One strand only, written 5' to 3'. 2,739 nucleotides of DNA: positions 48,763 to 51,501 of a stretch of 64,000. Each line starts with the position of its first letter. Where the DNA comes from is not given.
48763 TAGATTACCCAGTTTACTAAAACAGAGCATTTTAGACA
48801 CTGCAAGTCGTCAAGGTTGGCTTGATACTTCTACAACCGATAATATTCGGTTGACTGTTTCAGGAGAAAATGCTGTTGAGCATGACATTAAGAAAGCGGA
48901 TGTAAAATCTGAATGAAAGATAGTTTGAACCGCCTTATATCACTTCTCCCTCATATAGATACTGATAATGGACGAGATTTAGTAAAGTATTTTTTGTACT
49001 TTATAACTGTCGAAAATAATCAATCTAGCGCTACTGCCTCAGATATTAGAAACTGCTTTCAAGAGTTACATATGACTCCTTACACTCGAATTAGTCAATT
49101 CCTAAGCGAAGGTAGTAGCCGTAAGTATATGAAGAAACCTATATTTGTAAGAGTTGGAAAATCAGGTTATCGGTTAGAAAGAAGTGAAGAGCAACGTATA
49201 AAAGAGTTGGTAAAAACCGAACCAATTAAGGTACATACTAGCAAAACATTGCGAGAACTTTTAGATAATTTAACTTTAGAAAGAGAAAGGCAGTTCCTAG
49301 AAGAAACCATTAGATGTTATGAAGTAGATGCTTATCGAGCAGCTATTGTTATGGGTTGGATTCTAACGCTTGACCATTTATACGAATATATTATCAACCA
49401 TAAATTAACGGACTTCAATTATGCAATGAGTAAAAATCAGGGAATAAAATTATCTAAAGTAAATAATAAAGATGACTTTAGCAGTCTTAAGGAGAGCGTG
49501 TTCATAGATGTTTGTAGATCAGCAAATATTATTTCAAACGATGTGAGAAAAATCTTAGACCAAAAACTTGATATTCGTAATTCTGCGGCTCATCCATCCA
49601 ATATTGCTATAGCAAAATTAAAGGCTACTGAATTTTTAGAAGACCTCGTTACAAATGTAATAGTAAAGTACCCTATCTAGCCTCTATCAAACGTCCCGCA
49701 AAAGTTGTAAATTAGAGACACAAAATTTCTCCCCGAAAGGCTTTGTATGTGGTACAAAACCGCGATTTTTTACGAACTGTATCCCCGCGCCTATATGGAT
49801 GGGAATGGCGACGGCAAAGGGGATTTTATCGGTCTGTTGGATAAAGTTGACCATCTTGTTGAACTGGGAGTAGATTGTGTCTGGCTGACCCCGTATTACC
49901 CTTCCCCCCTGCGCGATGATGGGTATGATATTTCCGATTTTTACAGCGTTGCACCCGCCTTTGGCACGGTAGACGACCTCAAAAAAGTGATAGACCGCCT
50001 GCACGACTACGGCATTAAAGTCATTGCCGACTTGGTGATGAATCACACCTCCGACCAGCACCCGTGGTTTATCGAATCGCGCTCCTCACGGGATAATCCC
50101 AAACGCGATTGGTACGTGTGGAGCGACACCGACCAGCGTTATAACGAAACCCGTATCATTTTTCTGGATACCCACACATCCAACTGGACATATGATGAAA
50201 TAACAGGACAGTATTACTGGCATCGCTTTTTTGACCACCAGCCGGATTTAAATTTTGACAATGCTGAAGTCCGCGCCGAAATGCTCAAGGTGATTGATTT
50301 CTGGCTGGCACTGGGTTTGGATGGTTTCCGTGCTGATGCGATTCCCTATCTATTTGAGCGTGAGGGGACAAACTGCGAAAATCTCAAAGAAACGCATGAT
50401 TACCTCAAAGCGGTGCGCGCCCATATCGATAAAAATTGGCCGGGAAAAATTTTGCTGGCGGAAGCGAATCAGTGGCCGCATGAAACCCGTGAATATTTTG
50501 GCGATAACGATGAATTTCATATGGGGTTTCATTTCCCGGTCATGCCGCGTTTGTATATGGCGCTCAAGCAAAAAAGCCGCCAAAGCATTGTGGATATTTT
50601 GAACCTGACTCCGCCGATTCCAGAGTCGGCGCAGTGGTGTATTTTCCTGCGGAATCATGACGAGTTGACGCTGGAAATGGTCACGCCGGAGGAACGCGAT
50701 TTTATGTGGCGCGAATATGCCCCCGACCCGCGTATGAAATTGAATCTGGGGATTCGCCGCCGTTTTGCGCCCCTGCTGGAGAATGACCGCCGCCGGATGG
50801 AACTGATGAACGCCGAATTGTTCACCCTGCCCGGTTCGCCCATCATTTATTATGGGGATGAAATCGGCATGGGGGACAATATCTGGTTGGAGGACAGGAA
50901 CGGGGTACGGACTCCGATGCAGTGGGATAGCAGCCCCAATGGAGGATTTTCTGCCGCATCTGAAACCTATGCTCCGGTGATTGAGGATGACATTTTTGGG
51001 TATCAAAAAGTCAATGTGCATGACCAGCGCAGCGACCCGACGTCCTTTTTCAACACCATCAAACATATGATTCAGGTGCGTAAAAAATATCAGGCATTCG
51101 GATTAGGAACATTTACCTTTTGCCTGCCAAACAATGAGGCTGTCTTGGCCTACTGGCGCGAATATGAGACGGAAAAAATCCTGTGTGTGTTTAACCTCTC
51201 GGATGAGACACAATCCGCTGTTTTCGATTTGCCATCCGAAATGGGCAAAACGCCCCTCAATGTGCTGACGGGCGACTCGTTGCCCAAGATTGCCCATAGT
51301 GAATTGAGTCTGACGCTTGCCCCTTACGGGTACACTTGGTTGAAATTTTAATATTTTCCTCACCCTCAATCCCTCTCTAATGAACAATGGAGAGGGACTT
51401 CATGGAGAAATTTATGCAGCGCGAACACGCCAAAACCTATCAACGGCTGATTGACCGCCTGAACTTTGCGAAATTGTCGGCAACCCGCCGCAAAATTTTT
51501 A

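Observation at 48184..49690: Strongly AT-rich two-gene cassette with a shared wHTH-like domain and a C-terminal HEPN Rx4H motif, directly downstream of vapBC and hicB: candidate undescribed toxin/defence module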

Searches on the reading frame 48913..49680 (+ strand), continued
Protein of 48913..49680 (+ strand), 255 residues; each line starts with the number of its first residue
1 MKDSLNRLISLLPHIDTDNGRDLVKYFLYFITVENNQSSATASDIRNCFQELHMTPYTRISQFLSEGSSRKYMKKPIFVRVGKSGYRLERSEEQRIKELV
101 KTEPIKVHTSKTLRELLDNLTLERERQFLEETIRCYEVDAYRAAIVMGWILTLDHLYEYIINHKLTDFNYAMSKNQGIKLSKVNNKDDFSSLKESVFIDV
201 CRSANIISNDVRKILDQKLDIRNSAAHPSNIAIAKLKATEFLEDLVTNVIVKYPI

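Call 48: search_protein_families(library=padloc, alignment_id=A4, max_evalue=0.00001)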
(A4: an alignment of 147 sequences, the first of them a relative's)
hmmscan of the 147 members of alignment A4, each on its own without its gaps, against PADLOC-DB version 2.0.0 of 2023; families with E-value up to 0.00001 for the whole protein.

A. member 1, L005:1617-1889:- (90 aa): 0 families

B. families by the number of members that match (of 147 scanned): 51 families (the first 25 are shown)
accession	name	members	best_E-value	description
PDLC03015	TIR-NLR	1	1.2e-171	-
PDLC03961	ShosA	1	2e-83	-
PDLC02997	ShosA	1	5.9e-70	-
PDLC05005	PDC-S35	1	7.8e-30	-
PDLC05007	PDC-S35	1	2.7e-26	-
PDLC05004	PDC-S35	1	5.2e-26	-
PDLC03927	PsyrA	1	1.3e-21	-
PDLC05006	PDC-S35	1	1.4e-21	-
PDLC03371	MTase_II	1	3.6e-21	Type II methyltransferase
PDLC05003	PDC-S35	1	1.5e-18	-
PDLC04133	mad1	1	5.4e-14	mads_1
PDLC03299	MTase_II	1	7.4e-13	Type II methyltransferase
PDLC00729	Effector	1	2e-12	TIR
PDLC03265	MTase_II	1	2.4e-12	Type II methyltransferase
PDLC03216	MTase_II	1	4.8e-12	Type II methyltransferase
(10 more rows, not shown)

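Call 49: fold_search(model_id=the predicted structure, library=pdb)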
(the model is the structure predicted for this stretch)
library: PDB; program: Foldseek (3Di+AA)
matches with E <= 10: 175; with E <= 0.001: 0
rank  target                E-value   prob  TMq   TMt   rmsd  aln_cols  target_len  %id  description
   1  2hsb                  3.5e-01  0.99  0.34  0.63   6.0       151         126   12  Crystal structure of a hepn domain containing protein (af_0298) from archaeoglobus fulgidus at 1.95 A resolution (released 2006-08-15)
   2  9e78_2r               6.1e-01  0.16  0.17  0.15  17.9       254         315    9  48-nm repeat of the Leishmania tarentolae doublet microtubule (released 2025-03-12)
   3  2q00_B                7.0e-01  0.98  0.35  0.65   4.5       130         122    9  Crystal structure of the P95883_SULSO protein from Sulfolobus solfataricus. NESG target SsR10. (released 2007-05-29)
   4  2hyg                  1.3e+00  0.41  0.22  0.39   9.7       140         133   13  The Structure of apo-MntR from Bacillus subtilis, Native Form (released 2006-11-07)
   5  8r0k_A                1.5e+00  0.04  0.14  0.14  21.9       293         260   11  Cryo-EM structure of the microbial rhodopsin CryoR1 at pH 4.3 in detergent (released 2025-05-14)
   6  3aq0_C                1.5e+00  0.05  0.15  0.13  20.4       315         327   10  Ligand-bound form of Arabidopsis medium/long-chain length prenyl pyrophosphate synthase (surface polar residue mutant) (released 2011-01-19)
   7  6m6w_H                1.6e+00  0.41  0.25  0.44   9.5       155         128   12  Crystal structure the toxin-antitoxin MntA-HpeT mutant-Y104A (released 2020-09-30)
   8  6rez_D                1.6e+00  0.04  0.13  0.13  21.2       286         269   11  Crystal structure of the light-driven sodium pump KR2 in the pentameric form, pH 5.0 (released 2019-04-24)
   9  6yc2_D                1.9e+00  0.03  0.13  0.13  21.2       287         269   10  Crystal structure of the light-driven sodium pump KR2 in the pentameric form at room temperature, pH 8.0 (released 2020-04-08)
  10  5c22_C                2.0e+00  0.04  0.11  0.11  18.3       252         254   13  Crystal structure of Zn-bound HlyD from E. coli (released 2016-02-17)
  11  7ae6_B                2.1e+00  0.30  0.25  0.39   9.8       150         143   14  Crystal structure of di-AMPylated HEPN(R102A) toxin (released 2020-12-30)
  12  6ybz_D                2.1e+00  0.03  0.13  0.13  21.2       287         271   11  Crystal structure of the D116N mutant of the light-driven sodium pump KR2 in the pentameric form, pH 8.0 (released 2020-04-08)
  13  3bqz_A                2.2e+00  0.08  0.16  0.20  21.5       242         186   13  Crystal Structure of the Complex of Malachite Green Bound to QacR(E90Q), a Mutant of a Multidrug Binding Transcription (released 2008-12-23)
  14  6yt4_E                2.2e+00  0.03  0.13  0.13  21.2       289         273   11  Crystal structure of the N112A mutant of the light-driven sodium pump KR2 in the pentameric form, pH 8.0 (released 2020-06-17)
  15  9tbf                  2.2e+00  0.03  0.13  0.12  22.9       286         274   11  Cryo-EM structure of the light-driven sodium pump ErNaR in the monomeric form in the O2 state (released 2025-12-17)
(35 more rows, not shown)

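Call 53: list_cluster_members(proteins=[P0001, P0121])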
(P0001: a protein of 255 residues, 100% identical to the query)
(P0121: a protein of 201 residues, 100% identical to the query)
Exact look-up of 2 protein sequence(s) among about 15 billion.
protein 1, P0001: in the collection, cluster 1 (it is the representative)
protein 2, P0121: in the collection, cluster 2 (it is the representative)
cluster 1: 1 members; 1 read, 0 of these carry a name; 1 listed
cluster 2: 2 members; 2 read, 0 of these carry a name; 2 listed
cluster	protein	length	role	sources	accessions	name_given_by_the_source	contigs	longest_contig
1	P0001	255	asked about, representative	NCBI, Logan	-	-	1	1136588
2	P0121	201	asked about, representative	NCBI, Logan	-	-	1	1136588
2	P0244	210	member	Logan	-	-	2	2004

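Call 62: search_dna_similar(query=window:48913-49680:+, collection=plasmids, mode=protein, max_rows=25)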
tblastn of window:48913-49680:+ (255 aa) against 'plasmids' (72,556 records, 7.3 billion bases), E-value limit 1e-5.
Records with a match: 8; places in all: 8; records where one place covers at least 80% of the query: 8.
Best place of each record, by identity: <60% 8.
By first word of the organism name: Ralstonia 7; Ochrobactrum 1.
By predicted mobility (MOB-suite, as given by PLSDB): non-mobilizable 7; mobilizable 1.
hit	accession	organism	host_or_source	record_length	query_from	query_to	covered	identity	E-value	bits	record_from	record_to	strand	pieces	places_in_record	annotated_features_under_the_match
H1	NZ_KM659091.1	Ochrobactrum sp. LM19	Lubin copper mine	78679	5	251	97%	31.6%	1e-33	135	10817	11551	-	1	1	hypothetical protein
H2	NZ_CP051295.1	Ralstonia solanacearum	Plantain,cell culture,stem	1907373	8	251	96%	31.2%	1e-28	121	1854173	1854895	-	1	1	none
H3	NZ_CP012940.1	Ralstonia solanacearum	plantain,cell culture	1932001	8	251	96%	31.2%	1e-28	121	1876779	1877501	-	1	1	none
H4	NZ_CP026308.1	Ralstonia solanacearum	Musa sp.,pure culture,plants with Moko ...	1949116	8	251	96%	31.2%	1e-28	121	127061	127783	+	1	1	none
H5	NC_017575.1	Ralstonia solanacearum Po82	-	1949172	8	251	96%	31.2%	1e-28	121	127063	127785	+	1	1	none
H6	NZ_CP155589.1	Ralstonia solanacearum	Musa sp.,cell culture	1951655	8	251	96%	31.2%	1e-28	121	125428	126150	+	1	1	none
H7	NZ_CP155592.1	Ralstonia solanacearum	Musa sp.,cell culture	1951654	8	251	96%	31.2%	1e-28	121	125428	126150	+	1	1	none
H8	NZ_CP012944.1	Ralstonia solanacearum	Cucumis sativus,cell culture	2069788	8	251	96%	31.2%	1e-28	121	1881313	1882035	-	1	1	none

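Call 63: search_dna_similar(query=window:48913-49680:+, collection=phages, mode=protein, max_rows=25)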
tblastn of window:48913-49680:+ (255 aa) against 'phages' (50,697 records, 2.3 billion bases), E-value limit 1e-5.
No match.

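Call 64: get_annotated_region(hit=H1, flank=6000)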
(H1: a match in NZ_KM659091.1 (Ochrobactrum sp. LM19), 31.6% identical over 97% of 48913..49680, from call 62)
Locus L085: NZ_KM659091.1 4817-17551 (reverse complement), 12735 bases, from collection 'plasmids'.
description: Ochrobactrum sp. LM19 plasmid pLM19O1, complete sequence
organism: Ochrobactrum sp. LM19 (NCBI taxid 1449781)
taxonomy: Bacteria; Pseudomonadota; Alphaproteobacteria; Hyphomicrobiales; Brucellaceae; Ochrobactrum; Ochrobactrum sp. LM19
host: -; source: Lubin copper mine; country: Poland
typing (MOB-suite, as given by PLSDB): non-mobilizable; replicon rep_cluster_582
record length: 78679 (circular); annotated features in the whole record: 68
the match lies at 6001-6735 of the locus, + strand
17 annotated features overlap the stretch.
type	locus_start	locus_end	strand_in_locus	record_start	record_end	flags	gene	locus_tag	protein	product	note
CDS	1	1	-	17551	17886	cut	-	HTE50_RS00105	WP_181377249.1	hypothetical protein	-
CDS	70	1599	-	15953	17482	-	-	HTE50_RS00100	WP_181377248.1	IS66 family transposase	-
CDS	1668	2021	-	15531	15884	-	tnpB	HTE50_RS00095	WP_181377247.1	IS66 family insertion sequence element accessory protein TnpB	-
CDS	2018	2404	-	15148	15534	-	-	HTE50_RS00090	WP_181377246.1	transposase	GO:0006313 - DNA transposition [Evidence IEA]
CDS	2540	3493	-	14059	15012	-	-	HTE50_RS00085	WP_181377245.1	DUF4238 domain-containing protein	-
CDS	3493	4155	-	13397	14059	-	-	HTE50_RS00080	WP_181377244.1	hypothetical protein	-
CDS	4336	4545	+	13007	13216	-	-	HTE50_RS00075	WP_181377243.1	hypothetical protein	-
CDS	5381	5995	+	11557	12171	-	-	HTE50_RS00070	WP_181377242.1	hypothetical protein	-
CDS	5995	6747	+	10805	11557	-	-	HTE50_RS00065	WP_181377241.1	hypothetical protein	-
CDS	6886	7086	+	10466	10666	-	-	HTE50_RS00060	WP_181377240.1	hypothetical protein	-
CDS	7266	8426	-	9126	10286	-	-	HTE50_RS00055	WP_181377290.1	RHE_PE00001 family protein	-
CDS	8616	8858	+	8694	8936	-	-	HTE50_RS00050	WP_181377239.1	type II toxin-antitoxin system prevent-host-death family antitoxin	GO:0008219 - cell death [Evidence IEA]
CDS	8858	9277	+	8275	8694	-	-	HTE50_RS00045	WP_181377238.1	type II toxin-antitoxin system VapC family toxin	-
CDS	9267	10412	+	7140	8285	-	-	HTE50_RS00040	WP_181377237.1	site-specific integrase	GO:0015074 - DNA integration [Evidence IEA]; GO:0006310 - DNA recombination [Evidence IEA]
CDS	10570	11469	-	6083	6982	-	pyrF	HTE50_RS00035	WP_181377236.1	orotidine-5'-phosphate decarboxylase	GO:0009220 - pyrimidine ribonucleotide biosynthetic process [Evidence IEA]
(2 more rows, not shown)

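Call 65: get_annotated_region(hit=H5, flank=6000)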
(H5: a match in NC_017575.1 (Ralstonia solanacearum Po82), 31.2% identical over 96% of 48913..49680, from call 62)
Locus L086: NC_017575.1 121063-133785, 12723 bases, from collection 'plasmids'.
description: Ralstonia solanacearum Po82 megaplasmid, complete sequence
organism: Ralstonia solanacearum Po82 (NCBI taxid 1031711)
taxonomy: Bacteria; Pseudomonadota; Betaproteobacteria; Burkholderiales; Burkholderiaceae; Ralstonia; Ralstonia solanacearum; Ralstonia solanacearum Po82
host: -; source: -; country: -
typing (MOB-suite, as given by PLSDB): non-mobilizable
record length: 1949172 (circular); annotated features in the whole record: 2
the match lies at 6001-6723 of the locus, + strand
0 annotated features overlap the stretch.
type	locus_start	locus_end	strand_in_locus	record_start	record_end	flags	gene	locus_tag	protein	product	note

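Call 66: find_related_loci(query=A1, collection=viral_contigs, flank=6000)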
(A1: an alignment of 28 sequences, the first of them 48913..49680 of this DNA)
Query A1 (255 aa) in viral_contigs; peptide patterns used: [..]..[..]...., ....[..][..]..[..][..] (x = any residue, [..] = any of these).
58 stretches matched a pattern; 2 encode a relative of the query (tblastn E <= 1e-3); 2 distinct loci.
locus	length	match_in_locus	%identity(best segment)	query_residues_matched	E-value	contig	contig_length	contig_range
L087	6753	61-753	42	21-255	2e-61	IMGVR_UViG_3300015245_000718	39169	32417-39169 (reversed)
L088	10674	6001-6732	29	5-251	2e-34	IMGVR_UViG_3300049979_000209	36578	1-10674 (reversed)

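Call 67: search_protein_families(library=pfam, proteins=[L018:4423-5001:+, L048:4435-5004:+, L036:4405-5004:+, L025:4275-4976:+, L076:1509-2177:+, L052:4564-4998:+, L079:4240-4839:+, L083:3802-4971:+, L006:3864-4982:+], max_evalue=0.1)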
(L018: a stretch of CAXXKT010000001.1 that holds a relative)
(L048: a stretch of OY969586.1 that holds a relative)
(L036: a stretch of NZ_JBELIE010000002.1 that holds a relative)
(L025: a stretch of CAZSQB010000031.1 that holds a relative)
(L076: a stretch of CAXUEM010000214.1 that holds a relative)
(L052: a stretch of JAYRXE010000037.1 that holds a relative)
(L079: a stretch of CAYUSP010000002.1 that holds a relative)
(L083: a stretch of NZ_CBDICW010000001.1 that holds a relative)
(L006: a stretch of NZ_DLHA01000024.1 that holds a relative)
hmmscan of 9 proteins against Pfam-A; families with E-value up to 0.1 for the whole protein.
L018:4423-5001:+ (192 aa): 0 families

L048:4435-5004:+ (189 aa): 0 families

L036:4405-5004:+ (199 aa): 1 family
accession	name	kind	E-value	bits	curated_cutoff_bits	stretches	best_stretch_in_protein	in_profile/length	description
PF25157.1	Vps8_C_schizo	-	0.014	15.4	27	1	84-100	1-17/37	Schizosaccharomyces Vps8, C-terminal domain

L025:4275-4976:+ (233 aa): 1 family
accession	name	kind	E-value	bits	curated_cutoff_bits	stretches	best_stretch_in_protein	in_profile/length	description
PF00772.26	DnaB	-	0.026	15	23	0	3-70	19-87/103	DnaB-like helicase N terminal domain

L076:1509-2177:+ (222 aa): 0 families

L052:4564-4998:+ (144 aa): 0 families

L079:4240-4839:+ (199 aa): 0 families

L083:3802-4971:+ (389 aa): 5 families
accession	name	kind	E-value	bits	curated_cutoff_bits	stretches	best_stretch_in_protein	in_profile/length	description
PF13240.11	Zn_Ribbon_1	-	3e-08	33.6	25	2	29-49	2-22/23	zinc-ribbon domain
PF12773.13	DZR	-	1.1e-07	32.3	27.3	1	6-47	1-45/45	Double zinc ribbon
PF13248.11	Zn_ribbon_3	-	2e-05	24.3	27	2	4-27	3-26/26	zinc-ribbon domain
PF18912.6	DZR_2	-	0.0089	16.3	27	1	28-50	23-46/56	Double zinc ribbon domain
PF17032.10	Zn_ribbon_15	-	0.026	15.7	28.9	0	27-47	53-73/73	zinc-ribbon family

L006:3864-4982:+ (372 aa): 4 families
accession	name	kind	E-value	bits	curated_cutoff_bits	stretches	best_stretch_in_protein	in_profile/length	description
PF25122.1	DUF7815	-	0.00011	22.4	25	1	25-45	4-26/27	Domain of unknown function (DUF7815)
PF18912.6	DZR_2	-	0.0031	17.7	27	0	24-51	22-50/56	Double zinc ribbon domain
PF13240.11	Zn_Ribbon_1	-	0.046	14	25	1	25-44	1-20/23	zinc-ribbon domain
PF12773.13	DZR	-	0.087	13.4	27.3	0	3-44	1-45/45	Double zinc ribbon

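Call 89: search_solved_structures(query=A1, max_evalue=1, show_alignments=2)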
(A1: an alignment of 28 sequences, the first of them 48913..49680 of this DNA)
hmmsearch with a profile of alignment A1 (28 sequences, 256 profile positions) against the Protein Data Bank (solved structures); distinct sequences matched with E-value up to 1: 1.
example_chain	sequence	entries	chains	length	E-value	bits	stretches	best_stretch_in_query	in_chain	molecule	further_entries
9wx2_A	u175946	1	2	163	0.067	16.2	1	113-199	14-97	Dandelion-hepn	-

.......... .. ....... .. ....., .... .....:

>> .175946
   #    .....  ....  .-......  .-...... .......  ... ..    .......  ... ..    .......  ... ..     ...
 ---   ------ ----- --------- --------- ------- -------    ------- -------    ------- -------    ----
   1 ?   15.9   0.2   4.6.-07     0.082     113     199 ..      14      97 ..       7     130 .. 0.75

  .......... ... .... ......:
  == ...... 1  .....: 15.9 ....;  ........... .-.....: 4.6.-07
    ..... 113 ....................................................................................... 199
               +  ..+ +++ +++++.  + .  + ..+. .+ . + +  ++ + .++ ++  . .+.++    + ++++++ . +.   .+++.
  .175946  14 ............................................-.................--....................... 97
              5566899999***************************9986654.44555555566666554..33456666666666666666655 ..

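Call 95: search_protein_families(library=pfam, proteins=[L013:2790-4016:+, L013:5952-7139:+, L018:3199-4362:+, L018:5867-7087:+], max_evalue=0.001)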
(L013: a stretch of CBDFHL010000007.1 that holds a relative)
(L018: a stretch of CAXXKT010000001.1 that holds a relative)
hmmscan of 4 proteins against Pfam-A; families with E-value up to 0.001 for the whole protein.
L013:2790-4016:+ (408 aa): 1 family
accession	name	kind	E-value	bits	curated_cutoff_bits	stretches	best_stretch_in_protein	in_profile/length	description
PF01139.22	RtcB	-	5.2e-132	441.5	27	1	33-408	1-426/426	tRNA-splicing ligase RtcB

L013:5952-7139:+ (395 aa): 2 families
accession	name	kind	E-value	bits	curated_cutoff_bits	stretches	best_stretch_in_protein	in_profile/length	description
PF01137.26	RTC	-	9.3e-83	277.2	27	1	63-378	2-220/221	RNA 3'-terminal phosphate cyclase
PF05189.18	RTC_insert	-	1.3e-11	45.3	23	1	235-327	2-101/102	RNA 3'-terminal phosphate cyclase (RTC), insert domain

L018:3199-4362:+ (387 aa): 2 families
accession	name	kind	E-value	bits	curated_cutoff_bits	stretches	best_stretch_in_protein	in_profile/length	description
PF02371.22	Transposase_20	-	3.5e-20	72.6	21.3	1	239-319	2-82/87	Transposase IS116/IS110/IS902 family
PF01548.23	DEDD_Tnp_IS110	-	9.1e-19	68.2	29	1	22-172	1-153/155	Transposase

L018:5867-7087:+ (406 aa): 0 families

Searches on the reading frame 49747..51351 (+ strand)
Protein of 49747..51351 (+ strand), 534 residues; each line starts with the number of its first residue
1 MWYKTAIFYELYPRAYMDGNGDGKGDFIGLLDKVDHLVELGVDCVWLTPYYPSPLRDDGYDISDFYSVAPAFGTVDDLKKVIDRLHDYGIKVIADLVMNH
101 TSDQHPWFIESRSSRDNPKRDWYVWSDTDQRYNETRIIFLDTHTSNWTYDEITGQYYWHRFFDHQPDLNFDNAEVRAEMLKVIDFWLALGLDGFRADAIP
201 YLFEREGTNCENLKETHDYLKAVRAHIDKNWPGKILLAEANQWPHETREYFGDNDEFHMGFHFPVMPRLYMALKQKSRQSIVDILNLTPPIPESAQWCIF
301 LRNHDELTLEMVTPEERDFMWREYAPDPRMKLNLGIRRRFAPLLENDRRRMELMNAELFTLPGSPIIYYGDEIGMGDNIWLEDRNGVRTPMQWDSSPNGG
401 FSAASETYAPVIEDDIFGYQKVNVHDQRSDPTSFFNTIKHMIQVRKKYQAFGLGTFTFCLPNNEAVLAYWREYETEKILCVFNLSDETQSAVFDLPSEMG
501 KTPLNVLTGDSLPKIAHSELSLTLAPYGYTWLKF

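Call 69: find_encoding_contigs(protein=window:49747-51351:+, flank=1000, max_places=4)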
Protein window:49747-51351:+ (534 aa): 2 contigs read that carry it; 1 place shown.
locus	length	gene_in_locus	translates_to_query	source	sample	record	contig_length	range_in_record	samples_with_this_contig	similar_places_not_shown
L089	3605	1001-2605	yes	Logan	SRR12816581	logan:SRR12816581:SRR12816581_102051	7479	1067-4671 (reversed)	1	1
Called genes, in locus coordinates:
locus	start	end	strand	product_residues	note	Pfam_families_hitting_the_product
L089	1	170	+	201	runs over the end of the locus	-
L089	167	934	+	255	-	PF27235:AF_1680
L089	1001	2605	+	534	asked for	PF00128:Alpha-amylase, PF16657:Malt_amylase_C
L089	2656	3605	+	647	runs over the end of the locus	PF00128:Alpha-amylase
